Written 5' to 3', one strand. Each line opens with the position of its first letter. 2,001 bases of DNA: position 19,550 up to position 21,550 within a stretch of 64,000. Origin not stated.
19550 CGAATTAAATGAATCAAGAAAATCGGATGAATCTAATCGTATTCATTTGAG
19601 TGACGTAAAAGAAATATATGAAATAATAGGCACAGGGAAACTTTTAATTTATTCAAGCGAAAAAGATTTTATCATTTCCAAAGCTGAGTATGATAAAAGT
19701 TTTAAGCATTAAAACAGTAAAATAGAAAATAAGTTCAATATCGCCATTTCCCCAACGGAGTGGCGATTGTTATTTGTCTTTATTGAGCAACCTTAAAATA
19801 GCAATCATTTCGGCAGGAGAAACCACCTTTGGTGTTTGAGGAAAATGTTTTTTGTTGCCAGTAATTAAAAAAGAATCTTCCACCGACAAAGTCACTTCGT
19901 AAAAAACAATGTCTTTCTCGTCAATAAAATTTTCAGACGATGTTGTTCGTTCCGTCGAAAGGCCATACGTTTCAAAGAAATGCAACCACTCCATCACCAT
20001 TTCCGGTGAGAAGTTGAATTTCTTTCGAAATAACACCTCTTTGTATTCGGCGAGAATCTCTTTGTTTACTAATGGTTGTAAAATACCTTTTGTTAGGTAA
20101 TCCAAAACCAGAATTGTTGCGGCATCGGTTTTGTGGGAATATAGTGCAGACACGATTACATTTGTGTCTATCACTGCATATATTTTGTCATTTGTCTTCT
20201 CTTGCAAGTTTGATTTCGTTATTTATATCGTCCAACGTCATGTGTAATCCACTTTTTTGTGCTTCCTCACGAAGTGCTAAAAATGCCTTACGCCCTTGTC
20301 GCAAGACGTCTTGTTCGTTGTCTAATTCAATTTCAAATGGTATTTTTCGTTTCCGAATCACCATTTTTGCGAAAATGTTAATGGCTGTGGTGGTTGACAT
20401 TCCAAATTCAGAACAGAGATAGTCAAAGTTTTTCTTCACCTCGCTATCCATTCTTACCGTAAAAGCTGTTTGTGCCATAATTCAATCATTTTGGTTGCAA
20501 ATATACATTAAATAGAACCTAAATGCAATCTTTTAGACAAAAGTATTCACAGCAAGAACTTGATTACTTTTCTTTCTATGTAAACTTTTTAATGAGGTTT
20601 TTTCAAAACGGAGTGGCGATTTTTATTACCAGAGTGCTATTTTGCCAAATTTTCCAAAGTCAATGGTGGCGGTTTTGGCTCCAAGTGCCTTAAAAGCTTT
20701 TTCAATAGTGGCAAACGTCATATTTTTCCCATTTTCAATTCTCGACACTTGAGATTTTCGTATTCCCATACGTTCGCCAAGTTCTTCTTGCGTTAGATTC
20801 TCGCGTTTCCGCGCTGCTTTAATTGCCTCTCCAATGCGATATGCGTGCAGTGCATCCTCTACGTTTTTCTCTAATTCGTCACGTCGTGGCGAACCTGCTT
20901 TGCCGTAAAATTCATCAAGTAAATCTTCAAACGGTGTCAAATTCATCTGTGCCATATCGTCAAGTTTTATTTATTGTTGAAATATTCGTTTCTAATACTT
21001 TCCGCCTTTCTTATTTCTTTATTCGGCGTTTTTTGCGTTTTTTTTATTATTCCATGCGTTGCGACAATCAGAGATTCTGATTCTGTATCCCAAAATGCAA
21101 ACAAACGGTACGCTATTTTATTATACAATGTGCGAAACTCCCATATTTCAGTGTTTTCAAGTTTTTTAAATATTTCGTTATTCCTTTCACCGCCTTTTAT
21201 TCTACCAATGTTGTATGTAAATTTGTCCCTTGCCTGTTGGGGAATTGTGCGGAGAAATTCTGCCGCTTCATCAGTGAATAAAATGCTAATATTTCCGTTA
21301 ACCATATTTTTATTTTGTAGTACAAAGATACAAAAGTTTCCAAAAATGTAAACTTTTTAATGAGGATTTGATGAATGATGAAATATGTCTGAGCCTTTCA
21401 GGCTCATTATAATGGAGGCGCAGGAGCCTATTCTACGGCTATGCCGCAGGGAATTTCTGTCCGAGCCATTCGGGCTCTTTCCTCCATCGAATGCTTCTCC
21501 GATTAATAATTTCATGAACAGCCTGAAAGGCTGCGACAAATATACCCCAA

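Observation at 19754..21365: Two unrelated TA modules sit in tandem units with the same boundary sequences (R1 - genes - promoter - R2), a cassette-array-like architecture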

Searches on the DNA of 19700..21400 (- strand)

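Call 36: search_dna_similar(query=window:19700-21400:-, collection=plasmids, mode=distant, max_rows=15)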
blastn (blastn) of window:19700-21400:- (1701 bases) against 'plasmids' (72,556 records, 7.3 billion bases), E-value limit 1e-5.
Records with a match: 7; places in all: 7; records where one place covers at least 80% of the query: 0.
Best place of each record, by identity: 60-80% 7.
By first word of the organism name: Bacteroides 3; Parabacteroides 3; uncultured 1.
By predicted mobility (MOB-suite, as given by PLSDB): non-mobilizable 6; mobilizable 1.
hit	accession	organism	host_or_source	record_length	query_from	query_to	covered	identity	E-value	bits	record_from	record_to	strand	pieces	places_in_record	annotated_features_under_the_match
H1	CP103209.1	Bacteroides xylanisolvens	Homo sapiens,cell culture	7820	224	435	12%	69.7%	8e-17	97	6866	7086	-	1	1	none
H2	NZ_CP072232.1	Parabacteroides distasonis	Homo sapiens,cultured bacterial ...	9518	225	435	12%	69.5%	3e-16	95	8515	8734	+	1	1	type II toxin-antitoxin system RelE/ParE family toxin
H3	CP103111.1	Bacteroides fragilis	Homo sapiens,cell culture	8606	225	435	12%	69.5%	3e-16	95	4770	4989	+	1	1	type II toxin-antitoxin system RelE/ParE family toxin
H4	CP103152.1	Bacteroides fragilis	Homo sapiens,cell culture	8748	225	435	12%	69.5%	3e-16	95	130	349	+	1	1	type II toxin-antitoxin system RelE/ParE family toxin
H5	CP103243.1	Parabacteroides distasonis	Homo sapiens,cell culture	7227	225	435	12%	69.5%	3e-16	95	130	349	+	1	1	type II toxin-antitoxin system RelE/ParE family toxin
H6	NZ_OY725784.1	Parabacteroides distasonis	-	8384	225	435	12%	69.5%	3e-16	95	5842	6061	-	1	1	type II toxin-antitoxin system RelE/ParE family toxin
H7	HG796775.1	uncultured bacterium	-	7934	229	435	12%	69.0%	2e-11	79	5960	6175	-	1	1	CDS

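Call 37: search_dna_similar(query=window:19700-21400:-, collection=phages, mode=distant, max_rows=10)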
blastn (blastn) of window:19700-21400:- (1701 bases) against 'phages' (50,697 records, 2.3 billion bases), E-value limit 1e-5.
Records with a match: 2; places in all: 2; records where one place covers at least 80% of the query: 0.
Best place of each record, by identity: 60-80% 2.
By first word of the organism name: Bacteriophage 1; Bacteroides 1.
By host as written in the record: - 1; Bacteroides salyersiae BG8 1.
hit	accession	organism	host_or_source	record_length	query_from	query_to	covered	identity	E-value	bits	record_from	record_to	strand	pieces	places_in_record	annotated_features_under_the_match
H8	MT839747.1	Bacteriophage sp.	human fecal samples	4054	206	775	34%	65.8%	4e-34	153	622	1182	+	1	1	record has no annotation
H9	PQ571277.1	Bacteroides phage BS-TP4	Bacteroides salyersiae BG8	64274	229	434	12%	69.9%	1e-15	92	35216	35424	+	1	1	Addiction module toxin RelE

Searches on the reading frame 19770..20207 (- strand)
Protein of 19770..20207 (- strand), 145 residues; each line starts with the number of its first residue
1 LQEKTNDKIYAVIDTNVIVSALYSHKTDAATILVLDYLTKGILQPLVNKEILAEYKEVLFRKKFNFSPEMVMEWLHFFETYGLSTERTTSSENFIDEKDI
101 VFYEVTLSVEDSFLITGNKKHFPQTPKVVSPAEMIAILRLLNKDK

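Call 6: search_protein_families(library=pfam, proteins=[window:19770-20207:-], max_evalue=0.01)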
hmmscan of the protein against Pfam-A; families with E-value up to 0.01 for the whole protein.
window:19770-20207:- (145 aa): 1 family
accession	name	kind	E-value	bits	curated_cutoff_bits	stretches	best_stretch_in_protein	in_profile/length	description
PF13470.12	PIN_3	-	1.4e-15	58.5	27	1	11-120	2-115/115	PIN domain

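Call 10: find_encoding_contigs(protein=window:19770-20177:-, flank=6000, max_places=10)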
Protein window:19770-20177:- (135 aa): no gene with exactly this product is on record in the collection.

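Call 18: find_encoding_contigs(protein=window:19770-20207:-, flank=5000, max_places=10)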
Protein window:19770-20207:- (145 aa): 5 contigs read that carry it; 1 place shown.
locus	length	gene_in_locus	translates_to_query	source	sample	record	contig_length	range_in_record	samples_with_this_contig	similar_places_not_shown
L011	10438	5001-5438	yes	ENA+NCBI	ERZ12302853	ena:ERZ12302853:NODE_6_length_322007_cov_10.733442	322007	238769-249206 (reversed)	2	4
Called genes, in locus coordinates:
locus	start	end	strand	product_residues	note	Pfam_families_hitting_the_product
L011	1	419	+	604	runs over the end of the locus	PF01136:Peptidase_U32, PF12392:DUF3656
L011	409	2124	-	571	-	PF16342:DUF4972 (faint), PF18998:Flg_new_2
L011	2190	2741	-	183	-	PF02441:Flavoprotein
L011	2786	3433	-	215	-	PF03938:OmpH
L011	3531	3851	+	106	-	-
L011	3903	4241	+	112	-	PF05973:Gp49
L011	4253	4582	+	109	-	PF13443:HTH_26 (faint), PF13744:HTH_37 (weak), PF13560:HTH_31, PF01381:HTH_3, PF12844:HTH_19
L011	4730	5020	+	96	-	PF04221:RelB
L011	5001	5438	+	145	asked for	PF13470:PIN_3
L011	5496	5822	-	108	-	-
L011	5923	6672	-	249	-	-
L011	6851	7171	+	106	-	-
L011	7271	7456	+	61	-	-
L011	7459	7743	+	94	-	PF09827:CRISPR_Cas2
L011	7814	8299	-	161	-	PF00383:dCMP_cyt_deam_1, PF14437:MafB19-deam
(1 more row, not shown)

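Call 25: search_protein_families(library=ncbifam, proteins=[window:19770-20207:-], max_evalue=0.01)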
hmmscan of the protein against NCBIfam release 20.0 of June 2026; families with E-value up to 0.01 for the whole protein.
window:19770-20207:- (145 aa): 1 family
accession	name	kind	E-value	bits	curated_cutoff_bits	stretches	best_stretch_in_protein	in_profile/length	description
TIGR00305.1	TIGR00305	equivalog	2.2e-08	34.4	29.15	1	12-119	3-110/115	putative toxin-antitoxin system toxin component, PIN family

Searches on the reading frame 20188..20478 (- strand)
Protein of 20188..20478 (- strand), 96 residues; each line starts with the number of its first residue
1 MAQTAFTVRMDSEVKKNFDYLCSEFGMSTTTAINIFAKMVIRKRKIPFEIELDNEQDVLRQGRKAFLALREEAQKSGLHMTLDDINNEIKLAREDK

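Call 6: search_protein_families(library=pfam, proteins=[window:20188-20478:-], max_evalue=0.01)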
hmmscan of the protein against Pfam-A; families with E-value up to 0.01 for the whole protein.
window:20188-20478:- (96 aa): 1 family
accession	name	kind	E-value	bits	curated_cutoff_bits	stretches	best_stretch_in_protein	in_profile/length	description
PF04221.18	RelB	-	2.5e-09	37.4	22.4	1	7-56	5-54/82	RelB antitoxin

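Call 19: find_encoding_contigs(protein=window:20188-20478:-, flank=5000, max_places=10)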
Protein window:20188-20478:- (96 aa): 23 contigs read that carry it; 10 places shown.
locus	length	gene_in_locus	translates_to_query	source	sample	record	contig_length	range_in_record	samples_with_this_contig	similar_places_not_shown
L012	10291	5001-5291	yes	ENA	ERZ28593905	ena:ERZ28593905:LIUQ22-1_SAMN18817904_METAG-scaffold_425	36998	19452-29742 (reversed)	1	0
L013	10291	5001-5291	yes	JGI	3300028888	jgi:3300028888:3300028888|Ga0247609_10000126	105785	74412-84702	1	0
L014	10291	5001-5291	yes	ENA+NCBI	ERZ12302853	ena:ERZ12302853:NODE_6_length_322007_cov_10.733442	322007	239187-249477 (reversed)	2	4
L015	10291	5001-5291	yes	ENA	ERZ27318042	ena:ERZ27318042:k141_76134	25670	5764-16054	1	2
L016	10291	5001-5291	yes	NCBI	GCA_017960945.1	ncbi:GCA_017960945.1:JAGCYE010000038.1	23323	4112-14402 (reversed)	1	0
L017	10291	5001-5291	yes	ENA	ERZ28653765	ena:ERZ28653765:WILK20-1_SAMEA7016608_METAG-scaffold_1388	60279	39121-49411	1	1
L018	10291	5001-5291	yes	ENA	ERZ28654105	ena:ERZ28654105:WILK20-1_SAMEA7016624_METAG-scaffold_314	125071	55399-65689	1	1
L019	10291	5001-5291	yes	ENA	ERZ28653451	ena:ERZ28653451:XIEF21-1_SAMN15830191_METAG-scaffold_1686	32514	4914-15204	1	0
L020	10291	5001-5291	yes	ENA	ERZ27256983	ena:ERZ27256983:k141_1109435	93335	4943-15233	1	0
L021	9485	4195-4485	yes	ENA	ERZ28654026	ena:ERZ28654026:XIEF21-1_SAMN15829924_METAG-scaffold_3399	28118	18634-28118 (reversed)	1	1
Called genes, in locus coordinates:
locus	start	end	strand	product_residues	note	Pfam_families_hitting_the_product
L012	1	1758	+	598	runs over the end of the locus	PF01136:Peptidase_U32, PF12392:DUF3656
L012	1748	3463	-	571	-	PF16342:DUF4972 (faint), PF09479:Flg_new (faint), PF18998:Flg_new_2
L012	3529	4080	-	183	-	PF02441:Flavoprotein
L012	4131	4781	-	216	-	PF03938:OmpH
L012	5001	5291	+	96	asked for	PF04221:RelB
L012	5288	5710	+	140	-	PF13470:PIN_3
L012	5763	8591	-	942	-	PF09479:Flg_new (faint), PF18962:Por_Secre_tail (faint), PF07504:FTP, PF01447:Peptidase_M4, PF02868:Peptidase_M4_C, PF18998:Flg_new_2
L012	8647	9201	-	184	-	-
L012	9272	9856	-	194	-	-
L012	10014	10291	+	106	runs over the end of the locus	-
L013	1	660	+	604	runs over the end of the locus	PF01136:Peptidase_U32, PF12392:DUF3656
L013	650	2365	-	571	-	PF16342:DUF4972 (faint), PF18998:Flg_new_2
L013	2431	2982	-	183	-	PF02441:Flavoprotein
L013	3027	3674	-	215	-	PF03938:OmpH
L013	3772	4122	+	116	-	-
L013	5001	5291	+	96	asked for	PF04221:RelB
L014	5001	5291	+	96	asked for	PF04221:RelB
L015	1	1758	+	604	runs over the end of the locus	PF01136:Peptidase_U32, PF12392:DUF3656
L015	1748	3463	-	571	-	PF16342:DUF4972 (faint), PF09479:Flg_new (faint), PF18998:Flg_new_2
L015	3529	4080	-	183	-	PF02441:Flavoprotein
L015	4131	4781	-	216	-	PF03938:OmpH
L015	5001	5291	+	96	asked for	PF04221:RelB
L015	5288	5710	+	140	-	PF13470:PIN_3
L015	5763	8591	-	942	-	PF09479:Flg_new (faint), PF18962:Por_Secre_tail (faint), PF07504:FTP, PF01447:Peptidase_M4, PF02868:Peptidase_M4_C, PF18998:Flg_new_2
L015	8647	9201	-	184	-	-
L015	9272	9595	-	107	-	-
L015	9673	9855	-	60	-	-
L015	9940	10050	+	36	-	-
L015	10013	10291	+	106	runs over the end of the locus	-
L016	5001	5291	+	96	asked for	PF04221:RelB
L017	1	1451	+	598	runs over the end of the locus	PF01136:Peptidase_U32, PF12392:DUF3656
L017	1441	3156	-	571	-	PF16342:DUF4972 (faint), PF18998:Flg_new_2, PF09479:Flg_new (faint), PF18998:Flg_new_2 (weak)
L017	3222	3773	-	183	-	PF02441:Flavoprotein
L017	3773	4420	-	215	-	PF03938:OmpH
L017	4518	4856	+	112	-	-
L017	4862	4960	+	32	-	-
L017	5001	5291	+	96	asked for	PF04221:RelB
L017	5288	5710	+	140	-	PF13470:PIN_3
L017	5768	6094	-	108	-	-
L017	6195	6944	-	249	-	-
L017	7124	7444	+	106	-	-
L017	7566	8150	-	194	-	-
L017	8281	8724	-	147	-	PF00383:dCMP_cyt_deam_1, PF14437:MafB19-deam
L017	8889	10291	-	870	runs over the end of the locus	PF00133:tRNA-synt_1, PF09334:tRNA-synt_1g, PF00133:tRNA-synt_1, PF13603:tRNA-synt_1_2, PF00133:tRNA-synt_1 (weak), PF08264:Anticodon_1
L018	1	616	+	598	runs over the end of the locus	PF01136:Peptidase_U32, PF12392:DUF3656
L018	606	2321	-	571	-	PF16342:DUF4972 (faint), PF18998:Flg_new_2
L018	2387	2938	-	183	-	PF02441:Flavoprotein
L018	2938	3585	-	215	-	PF03938:OmpH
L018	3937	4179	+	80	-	PF12668:DUF3791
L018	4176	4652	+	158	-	PF13151:DUF3990, PF18760:ART-PolyVal (faint)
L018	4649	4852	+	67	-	-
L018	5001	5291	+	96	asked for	PF04221:RelB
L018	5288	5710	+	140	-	PF13470:PIN_3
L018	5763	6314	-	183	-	-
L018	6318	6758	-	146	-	-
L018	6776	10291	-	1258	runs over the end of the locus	PF13734:Inhibitor_I69, PF01640:Peptidase_C10, PF18962:Por_Secre_tail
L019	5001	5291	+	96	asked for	PF04221:RelB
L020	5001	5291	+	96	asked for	PF04221:RelB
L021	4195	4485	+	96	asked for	PF04221:RelB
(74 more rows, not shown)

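Call 25: search_protein_families(library=ncbifam, proteins=[window:20188-20478:-, L018:3937-4179:+, L018:4176-4652:+, L018:4649-4852:+], max_evalue=0.01)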
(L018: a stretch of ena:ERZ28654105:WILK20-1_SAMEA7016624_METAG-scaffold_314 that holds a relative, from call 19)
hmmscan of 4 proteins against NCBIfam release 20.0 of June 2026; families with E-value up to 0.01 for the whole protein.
window:20188-20478:- (96 aa): 3 families
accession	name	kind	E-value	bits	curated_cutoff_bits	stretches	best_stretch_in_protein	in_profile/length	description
TIGR02384.1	RelB_DinJ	subfamily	2.9e-15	56.2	45.65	1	1-57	1-56/85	type II toxin-antitoxin system RelB/DinJ family antitoxin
NF050811.1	RelB_ParD_antitoxin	subfamily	1.1e-06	28.8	60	1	9-78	2-71/83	type II toxin-antitoxin system RelB/ParD family antitoxin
NF008412.0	PRK11235.1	equivalog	0.0082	16.3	96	0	5-84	3-79/80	type II toxin-antitoxin system RelB/DinJ family antitoxin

L018:3937-4179:+ (80 aa): 0 families

L018:4176-4652:+ (158 aa): 0 families

L018:4649-4852:+ (67 aa): 0 families

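Call 26: search_protein_families(library=pfam, proteins=[L018:3937-4179:+, L018:4176-4652:+, L018:4649-4852:+], max_evalue=0.01)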
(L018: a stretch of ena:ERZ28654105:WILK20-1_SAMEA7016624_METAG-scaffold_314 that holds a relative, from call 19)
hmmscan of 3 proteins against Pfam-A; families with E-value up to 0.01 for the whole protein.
L018:3937-4179:+ (80 aa): 1 family
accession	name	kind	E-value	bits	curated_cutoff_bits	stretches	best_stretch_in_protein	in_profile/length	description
PF12668.12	DUF3791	-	1.2e-19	70.5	25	1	17-76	1-60/60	Protein of unknown function (DUF3791)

L018:4176-4652:+ (158 aa): 2 families
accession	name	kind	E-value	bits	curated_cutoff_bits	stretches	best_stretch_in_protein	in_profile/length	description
PF13151.12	DUF3990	-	2.1e-47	161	32.2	1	1-156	1-151/152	Protein of unknown function (DUF3990)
PF18760.7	ART-PolyVal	-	2.5e-05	25.5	31.2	1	1-92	7-98/140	ADP-Ribosyltransferase in polyvalent proteins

L018:4649-4852:+ (67 aa): 0 families

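Call 45: find_homologous_proteins(query=window:20188-20478:-, max_evalue=1e-8)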
Query window:20188-20478:- (96 aa): 88 proteins with E <= 1e-8 among 96 candidates.
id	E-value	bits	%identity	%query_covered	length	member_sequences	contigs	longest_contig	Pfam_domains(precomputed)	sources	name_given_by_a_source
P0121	3.5e-53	194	98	100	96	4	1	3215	PF04221.19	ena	-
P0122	9.1e-53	193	96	100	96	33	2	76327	PF04221.19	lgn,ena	-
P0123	1.1e-39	151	79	100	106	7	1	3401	PF04221.19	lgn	-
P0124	9.7e-39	148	78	96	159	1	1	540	PF04221.19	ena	-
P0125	1.8e-34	135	76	91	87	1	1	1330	PF04221.19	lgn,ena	-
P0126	1.2e-26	110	60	100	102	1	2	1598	PF04221.19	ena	-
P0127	2.0e-25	106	60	97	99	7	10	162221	PF04221.19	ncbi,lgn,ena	-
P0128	2.3e-25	106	61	97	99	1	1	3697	PF04221.19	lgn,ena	-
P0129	2.5e-25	106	61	97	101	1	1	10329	PF04221.19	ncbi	-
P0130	6.4e-25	104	61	97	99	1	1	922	PF04221.19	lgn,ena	-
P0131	6.9e-25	104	57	97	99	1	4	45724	PF04221.19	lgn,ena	-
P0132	8.8e-25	104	57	100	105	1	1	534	PF04221.19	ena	-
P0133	8.9e-25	104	57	100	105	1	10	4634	PF04221.19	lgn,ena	-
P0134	1.7e-24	103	57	100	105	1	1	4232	PF04221.19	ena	-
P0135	5.0e-24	101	59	97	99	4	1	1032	PF04221.19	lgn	-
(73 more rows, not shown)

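Call 46: find_encoding_contigs(protein=P0123, flank=4000, max_places=4)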
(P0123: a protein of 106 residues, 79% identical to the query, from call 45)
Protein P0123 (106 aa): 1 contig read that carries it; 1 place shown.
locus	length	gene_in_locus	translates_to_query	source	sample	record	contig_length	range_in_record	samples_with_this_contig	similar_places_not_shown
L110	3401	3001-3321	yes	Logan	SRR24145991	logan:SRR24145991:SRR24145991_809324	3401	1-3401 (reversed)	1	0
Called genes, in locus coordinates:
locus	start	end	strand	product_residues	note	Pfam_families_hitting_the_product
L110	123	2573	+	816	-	PF00696:AA_kinase, PF22468:ACT_9, PF01842:ACT (weak), PF13840:ACT_7, PF22468:ACT_9, PF03447:NAD_binding_3, PF00742:Homoserine_dh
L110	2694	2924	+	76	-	-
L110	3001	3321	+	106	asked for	PF04221:RelB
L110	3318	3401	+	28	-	?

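Call 47: find_encoding_contigs(protein=P0122, flank=6000, max_places=6)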
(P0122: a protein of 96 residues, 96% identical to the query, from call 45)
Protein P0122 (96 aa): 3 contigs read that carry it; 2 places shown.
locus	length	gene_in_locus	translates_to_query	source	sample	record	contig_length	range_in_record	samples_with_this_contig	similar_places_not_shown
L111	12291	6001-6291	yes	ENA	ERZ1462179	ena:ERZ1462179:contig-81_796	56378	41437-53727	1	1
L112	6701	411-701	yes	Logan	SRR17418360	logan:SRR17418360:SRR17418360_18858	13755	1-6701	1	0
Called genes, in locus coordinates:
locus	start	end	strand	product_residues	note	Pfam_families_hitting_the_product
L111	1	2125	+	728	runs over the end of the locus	PF07676:PD40 (faint), PF00691:OmpA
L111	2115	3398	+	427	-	PF02065:Melibiase, PF16499:Melibiase_2, PF17450:Melibiase_2_C (faint), PF17801:Melibiase_C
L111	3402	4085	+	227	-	PF00293:NUDIX, PF19368:WHD_AraR, PF21906:WHD_NrtR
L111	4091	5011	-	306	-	PF06574:FAD_syn, PF01687:Flavokinase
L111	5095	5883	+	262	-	PF01755:Glyco_transf_25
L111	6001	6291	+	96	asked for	PF04221:RelB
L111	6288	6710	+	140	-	PF13470:PIN_3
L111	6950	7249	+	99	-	PF06961:DUF1294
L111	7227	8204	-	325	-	PF01207:Dus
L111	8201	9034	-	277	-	PF13509:S1_2, PF17783:WHD_CvfB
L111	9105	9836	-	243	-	PF02578:Cu-oxidase_4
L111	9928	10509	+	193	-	PF13580:SIS_2, PF01380:SIS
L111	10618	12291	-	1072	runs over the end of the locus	PF25596:CPSase_L_D1, PF02222:ATP-grasp, PF02786:CPSase_L_D2, PF07478:Dala_Dala_lig_C, PF02787:CPSase_L_D3, PF25596:CPSase_L_D1, PF02222:ATP-grasp, PF02786:CPSase_L_D2, +5 more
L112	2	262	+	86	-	?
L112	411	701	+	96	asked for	PF04221:RelB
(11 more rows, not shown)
